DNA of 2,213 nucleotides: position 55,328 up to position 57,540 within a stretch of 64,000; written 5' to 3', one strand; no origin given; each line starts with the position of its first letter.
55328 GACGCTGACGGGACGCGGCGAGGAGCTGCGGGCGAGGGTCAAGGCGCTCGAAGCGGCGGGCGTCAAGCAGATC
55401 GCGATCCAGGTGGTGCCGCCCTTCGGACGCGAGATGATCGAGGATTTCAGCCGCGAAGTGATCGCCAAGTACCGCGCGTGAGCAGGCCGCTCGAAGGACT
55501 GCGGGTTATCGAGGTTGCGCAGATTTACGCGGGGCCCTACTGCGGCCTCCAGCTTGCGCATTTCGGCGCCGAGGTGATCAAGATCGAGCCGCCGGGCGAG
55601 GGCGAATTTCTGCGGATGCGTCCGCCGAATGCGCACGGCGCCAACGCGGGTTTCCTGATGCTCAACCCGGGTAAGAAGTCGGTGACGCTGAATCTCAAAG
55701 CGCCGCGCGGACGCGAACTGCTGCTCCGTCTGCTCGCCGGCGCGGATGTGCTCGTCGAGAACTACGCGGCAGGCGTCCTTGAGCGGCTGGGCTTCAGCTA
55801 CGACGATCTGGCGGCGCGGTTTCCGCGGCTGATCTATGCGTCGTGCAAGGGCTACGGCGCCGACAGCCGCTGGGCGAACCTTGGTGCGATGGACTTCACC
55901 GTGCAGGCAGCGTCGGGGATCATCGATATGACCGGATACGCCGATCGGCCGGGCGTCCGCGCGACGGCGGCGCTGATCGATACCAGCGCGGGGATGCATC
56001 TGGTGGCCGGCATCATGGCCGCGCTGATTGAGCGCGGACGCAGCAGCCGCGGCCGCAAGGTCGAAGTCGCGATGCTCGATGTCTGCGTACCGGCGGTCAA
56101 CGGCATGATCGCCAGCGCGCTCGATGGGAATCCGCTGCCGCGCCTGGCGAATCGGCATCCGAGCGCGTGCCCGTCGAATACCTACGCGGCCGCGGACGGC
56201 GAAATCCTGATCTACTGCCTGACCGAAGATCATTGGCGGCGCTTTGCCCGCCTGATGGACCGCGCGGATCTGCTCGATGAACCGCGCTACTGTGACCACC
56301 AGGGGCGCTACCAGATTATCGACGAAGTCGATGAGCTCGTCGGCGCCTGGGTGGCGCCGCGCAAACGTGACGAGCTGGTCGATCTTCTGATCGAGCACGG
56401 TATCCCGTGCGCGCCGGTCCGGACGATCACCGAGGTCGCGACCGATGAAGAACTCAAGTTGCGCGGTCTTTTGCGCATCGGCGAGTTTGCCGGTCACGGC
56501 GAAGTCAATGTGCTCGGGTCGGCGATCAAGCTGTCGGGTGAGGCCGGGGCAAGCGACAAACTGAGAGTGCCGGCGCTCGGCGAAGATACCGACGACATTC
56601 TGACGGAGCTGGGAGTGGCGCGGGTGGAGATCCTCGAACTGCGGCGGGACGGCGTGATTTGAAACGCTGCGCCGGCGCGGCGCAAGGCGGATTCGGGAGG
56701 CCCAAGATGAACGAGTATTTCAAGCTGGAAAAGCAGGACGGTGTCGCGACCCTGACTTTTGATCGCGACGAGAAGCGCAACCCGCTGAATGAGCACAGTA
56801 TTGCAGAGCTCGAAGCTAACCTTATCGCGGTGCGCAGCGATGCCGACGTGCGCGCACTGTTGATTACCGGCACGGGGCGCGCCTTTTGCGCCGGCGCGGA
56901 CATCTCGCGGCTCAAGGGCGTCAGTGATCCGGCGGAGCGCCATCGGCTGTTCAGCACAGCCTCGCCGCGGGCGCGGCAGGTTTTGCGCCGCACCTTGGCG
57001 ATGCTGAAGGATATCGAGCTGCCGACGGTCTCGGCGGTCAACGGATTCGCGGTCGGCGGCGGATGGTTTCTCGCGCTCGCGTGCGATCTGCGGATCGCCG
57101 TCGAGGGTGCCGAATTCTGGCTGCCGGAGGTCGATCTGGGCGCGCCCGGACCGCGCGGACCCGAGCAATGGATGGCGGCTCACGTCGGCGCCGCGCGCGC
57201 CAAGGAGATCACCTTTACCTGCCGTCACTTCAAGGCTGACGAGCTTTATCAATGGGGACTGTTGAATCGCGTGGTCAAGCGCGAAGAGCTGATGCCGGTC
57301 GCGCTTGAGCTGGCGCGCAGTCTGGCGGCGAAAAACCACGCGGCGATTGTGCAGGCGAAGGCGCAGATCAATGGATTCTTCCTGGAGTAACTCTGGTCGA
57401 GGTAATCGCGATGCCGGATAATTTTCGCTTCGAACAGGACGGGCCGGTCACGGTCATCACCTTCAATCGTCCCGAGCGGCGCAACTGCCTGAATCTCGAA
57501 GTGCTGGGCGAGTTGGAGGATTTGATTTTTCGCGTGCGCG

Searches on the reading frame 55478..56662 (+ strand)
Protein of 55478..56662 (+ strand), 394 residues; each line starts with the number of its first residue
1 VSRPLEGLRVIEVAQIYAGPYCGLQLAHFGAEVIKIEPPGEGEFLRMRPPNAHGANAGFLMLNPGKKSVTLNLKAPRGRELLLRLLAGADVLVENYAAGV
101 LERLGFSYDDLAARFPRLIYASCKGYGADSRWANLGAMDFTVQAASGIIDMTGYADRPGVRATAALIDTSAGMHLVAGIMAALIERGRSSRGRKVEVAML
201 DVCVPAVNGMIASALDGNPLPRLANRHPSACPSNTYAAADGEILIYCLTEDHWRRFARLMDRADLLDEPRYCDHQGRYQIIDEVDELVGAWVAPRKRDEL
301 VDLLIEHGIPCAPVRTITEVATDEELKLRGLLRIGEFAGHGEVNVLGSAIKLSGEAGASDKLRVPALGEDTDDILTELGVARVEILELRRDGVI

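Call 29: search_protein_families(library=pfam, proteins=[window:55478-56662:+], max_evalue=0.001)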
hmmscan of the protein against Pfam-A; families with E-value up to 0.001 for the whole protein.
window:55478-56662:+ (394 aa): 1 family
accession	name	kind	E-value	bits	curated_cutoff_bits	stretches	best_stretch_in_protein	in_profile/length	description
PF02515.22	CoA_transf_3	-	7.2e-108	361.4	23.3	1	5-371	1-366/366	CoA-transferase family III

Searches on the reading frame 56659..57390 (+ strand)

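Call 29: search_protein_families(library=pfam, proteins=[window:56659-57390:+], max_evalue=0.001)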
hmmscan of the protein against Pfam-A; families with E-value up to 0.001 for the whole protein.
window:56659-57390:+ (243 aa): 2 families
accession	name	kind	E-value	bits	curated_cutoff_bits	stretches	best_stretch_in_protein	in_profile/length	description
PF00378.25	ECH_1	-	7.7e-46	156.9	27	1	24-238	1-206/251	Enoyl-CoA hydratase/isomerase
PF16113.10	ECH_2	-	2.8e-22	80.1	27.2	1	30-229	2-197/335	Enoyl-CoA hydratase/isomerase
